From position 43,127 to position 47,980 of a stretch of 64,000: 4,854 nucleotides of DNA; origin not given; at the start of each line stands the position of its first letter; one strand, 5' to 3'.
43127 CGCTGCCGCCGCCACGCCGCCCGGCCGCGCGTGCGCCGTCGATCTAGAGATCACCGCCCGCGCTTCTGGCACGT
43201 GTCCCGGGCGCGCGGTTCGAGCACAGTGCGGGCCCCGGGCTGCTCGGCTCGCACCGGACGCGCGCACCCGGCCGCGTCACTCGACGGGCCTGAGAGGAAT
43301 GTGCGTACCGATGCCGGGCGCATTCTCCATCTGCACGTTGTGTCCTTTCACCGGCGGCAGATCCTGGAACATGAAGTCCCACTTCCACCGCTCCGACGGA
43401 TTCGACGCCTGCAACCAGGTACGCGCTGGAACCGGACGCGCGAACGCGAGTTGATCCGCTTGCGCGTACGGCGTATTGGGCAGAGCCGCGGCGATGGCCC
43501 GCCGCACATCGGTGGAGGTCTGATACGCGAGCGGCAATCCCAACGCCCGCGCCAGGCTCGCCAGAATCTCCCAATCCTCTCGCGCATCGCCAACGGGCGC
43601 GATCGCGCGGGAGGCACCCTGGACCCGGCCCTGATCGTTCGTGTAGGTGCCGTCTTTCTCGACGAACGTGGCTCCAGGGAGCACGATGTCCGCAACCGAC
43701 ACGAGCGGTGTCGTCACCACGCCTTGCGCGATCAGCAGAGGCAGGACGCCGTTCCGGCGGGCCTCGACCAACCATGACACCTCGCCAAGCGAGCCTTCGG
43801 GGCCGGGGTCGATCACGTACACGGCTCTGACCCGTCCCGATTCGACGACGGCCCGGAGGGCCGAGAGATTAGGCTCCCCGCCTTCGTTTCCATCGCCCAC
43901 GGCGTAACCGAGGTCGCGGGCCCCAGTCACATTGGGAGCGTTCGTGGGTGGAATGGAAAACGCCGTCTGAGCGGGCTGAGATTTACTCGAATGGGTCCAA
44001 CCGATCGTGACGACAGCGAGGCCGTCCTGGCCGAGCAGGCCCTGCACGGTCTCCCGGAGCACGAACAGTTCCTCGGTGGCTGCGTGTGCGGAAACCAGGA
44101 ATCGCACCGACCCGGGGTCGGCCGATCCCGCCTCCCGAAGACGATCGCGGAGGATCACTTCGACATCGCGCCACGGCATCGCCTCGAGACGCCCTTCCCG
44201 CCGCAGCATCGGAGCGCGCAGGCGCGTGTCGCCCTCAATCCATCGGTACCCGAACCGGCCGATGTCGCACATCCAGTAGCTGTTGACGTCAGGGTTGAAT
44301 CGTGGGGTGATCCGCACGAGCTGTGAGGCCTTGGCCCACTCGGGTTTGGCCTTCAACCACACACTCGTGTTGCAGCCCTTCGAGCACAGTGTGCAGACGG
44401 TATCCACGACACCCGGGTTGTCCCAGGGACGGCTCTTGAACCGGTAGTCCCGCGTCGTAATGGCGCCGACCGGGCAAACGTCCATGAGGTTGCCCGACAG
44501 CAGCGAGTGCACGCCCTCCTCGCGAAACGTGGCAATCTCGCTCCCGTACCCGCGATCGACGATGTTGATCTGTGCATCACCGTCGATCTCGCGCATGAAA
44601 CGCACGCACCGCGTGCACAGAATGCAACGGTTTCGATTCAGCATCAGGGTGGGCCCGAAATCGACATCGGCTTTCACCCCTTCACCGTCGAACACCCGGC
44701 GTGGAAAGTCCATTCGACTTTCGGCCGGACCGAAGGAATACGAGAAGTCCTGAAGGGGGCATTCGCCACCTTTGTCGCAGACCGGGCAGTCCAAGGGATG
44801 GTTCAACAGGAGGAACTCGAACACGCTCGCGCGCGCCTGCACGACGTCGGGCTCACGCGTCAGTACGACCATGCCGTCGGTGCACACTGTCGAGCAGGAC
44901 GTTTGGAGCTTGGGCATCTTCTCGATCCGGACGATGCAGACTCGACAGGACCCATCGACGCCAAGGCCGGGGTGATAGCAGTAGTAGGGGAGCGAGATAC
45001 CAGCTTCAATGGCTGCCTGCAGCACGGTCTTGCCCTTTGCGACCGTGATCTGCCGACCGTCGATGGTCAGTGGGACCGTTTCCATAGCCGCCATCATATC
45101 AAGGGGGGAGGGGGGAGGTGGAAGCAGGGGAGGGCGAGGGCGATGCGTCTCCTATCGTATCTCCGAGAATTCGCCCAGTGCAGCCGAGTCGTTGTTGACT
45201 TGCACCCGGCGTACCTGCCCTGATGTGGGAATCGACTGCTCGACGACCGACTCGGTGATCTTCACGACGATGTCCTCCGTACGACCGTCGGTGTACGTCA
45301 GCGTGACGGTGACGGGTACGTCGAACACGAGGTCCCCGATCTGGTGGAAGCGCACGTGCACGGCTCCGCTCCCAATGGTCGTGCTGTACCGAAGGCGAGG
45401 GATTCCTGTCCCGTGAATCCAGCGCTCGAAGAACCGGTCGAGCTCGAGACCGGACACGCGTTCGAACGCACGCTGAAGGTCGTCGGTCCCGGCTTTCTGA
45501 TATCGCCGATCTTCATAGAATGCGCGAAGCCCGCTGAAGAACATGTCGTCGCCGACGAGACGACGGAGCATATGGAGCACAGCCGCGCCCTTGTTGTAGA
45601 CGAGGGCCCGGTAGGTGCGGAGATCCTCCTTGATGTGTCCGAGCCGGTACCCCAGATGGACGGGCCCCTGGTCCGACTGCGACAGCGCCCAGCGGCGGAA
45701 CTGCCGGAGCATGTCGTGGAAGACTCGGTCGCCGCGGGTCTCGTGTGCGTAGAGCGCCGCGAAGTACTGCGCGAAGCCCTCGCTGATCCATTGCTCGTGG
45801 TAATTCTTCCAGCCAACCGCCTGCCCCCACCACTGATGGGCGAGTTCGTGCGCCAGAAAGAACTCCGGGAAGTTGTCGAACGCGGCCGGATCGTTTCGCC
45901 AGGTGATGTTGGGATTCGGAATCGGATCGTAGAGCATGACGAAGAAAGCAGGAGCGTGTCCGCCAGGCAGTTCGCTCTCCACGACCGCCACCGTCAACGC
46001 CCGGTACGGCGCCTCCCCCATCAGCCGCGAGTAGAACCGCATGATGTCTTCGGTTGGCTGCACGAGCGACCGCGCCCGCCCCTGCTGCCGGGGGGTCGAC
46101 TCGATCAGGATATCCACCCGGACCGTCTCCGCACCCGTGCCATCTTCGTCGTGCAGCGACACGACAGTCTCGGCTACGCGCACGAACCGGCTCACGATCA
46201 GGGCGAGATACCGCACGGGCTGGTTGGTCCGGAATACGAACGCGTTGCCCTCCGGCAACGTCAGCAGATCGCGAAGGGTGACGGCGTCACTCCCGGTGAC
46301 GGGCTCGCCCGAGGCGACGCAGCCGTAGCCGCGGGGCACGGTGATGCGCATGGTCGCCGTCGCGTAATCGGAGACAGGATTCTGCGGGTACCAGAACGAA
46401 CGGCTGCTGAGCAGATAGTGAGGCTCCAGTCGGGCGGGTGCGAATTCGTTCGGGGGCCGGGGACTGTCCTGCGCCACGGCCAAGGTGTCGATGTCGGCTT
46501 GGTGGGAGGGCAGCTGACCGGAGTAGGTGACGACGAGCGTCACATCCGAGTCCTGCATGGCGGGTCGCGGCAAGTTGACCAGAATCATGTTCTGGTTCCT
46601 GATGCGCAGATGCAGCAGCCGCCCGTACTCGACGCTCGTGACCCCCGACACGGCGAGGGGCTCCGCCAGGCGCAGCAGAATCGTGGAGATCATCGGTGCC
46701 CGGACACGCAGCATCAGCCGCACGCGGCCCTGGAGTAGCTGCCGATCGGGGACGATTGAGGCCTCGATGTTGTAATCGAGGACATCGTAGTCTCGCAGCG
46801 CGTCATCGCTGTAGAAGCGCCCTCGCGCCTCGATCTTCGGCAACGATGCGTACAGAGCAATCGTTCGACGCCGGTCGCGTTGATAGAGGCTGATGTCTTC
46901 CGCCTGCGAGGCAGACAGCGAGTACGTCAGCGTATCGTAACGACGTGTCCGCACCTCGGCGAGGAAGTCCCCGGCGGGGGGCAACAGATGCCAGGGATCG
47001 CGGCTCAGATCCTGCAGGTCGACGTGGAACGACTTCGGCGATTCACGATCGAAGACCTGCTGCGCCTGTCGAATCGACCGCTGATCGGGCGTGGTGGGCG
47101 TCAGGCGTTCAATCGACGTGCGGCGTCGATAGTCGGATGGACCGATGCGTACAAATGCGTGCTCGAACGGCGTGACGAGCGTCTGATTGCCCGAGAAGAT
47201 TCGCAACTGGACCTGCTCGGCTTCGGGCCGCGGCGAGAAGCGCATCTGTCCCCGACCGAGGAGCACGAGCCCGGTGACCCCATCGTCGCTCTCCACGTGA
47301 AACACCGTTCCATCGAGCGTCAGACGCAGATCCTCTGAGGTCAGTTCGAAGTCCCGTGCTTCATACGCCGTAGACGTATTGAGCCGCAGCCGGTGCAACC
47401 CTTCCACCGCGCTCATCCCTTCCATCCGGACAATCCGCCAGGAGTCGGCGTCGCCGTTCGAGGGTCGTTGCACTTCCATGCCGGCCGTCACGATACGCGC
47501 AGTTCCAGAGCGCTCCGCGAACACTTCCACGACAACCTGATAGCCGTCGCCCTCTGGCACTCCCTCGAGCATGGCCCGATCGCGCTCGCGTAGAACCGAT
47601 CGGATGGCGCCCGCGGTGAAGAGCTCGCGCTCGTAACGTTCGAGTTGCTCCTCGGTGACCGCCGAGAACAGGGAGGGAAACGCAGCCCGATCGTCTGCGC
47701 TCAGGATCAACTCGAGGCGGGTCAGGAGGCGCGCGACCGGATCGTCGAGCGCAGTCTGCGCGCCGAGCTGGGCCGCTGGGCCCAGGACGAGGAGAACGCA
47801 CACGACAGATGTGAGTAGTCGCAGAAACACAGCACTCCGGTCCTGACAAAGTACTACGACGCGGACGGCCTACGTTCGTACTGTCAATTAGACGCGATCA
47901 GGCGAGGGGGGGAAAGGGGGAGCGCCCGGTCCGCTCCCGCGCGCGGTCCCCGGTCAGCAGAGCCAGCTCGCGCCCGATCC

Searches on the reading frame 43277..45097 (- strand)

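Call 55: search_protein_families(library=pfam, proteins=[window:43277-45097:-], max_evalue=0.0001)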
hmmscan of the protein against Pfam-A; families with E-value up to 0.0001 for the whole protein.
window:43277-45097:- (606 aa): 5 families
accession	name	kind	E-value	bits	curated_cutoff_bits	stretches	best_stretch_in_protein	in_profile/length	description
PF00384.28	Molybdopterin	-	1.9e-24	86.8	24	1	412-517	246-352/353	Molybdopterin oxidoreductase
PF22117.2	Fer4_Nqo3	-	2.1e-23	82.7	27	1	148-214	1-67/67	NADH-quinone oxidoreductase subunit 3, ferredoxin-like domain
PF13510.11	Fer2_4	-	4.1e-19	68.9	22.8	1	7-81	3-80/82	2Fe-2S iron-sulfur cluster binding domain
PF10588.14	NADH-G_4Fe-4S_3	-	1.6e-15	56.8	27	1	89-128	1-40/40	NADH-ubiquinone oxidoreductase-G iron-sulfur binding region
PF00111.32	Fer2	-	3.7e-08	33.6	21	1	11-60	2-49/77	2Fe-2S iron-sulfur cluster binding domain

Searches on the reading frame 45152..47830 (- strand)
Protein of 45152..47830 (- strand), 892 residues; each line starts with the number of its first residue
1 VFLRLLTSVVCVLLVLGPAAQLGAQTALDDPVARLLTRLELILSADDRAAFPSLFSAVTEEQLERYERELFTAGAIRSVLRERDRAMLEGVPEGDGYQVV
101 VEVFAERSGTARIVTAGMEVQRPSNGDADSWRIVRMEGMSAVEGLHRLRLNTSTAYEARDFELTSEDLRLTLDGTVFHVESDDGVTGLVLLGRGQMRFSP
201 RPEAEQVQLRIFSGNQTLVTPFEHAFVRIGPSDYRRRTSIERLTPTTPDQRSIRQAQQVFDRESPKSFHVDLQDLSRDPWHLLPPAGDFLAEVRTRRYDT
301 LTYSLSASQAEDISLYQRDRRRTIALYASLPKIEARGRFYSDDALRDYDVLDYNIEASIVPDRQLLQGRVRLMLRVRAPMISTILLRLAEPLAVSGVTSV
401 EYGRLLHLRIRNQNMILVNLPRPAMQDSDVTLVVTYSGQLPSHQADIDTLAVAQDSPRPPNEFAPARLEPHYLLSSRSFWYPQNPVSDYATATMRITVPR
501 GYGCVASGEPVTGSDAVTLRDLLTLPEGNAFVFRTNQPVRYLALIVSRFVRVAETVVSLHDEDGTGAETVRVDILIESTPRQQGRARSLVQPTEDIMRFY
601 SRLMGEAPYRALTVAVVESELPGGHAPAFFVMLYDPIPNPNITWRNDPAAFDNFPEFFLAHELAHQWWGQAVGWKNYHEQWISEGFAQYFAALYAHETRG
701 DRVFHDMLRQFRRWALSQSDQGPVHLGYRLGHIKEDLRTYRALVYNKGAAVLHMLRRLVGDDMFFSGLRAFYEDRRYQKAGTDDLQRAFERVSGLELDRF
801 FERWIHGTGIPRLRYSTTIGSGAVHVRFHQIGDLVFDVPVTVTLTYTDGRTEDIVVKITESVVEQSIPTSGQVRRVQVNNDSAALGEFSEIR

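Call 55: search_protein_families(library=pfam, proteins=[window:45152-47830:-], max_evalue=0.0001)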
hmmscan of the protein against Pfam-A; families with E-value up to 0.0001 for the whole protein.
window:45152-47830:- (892 aa): 1 family
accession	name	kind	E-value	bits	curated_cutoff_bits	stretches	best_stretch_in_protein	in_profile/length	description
PF01433.26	Peptidase_M1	-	1.7e-25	90.4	27.7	1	659-804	71-218/218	Peptidase family M1 domain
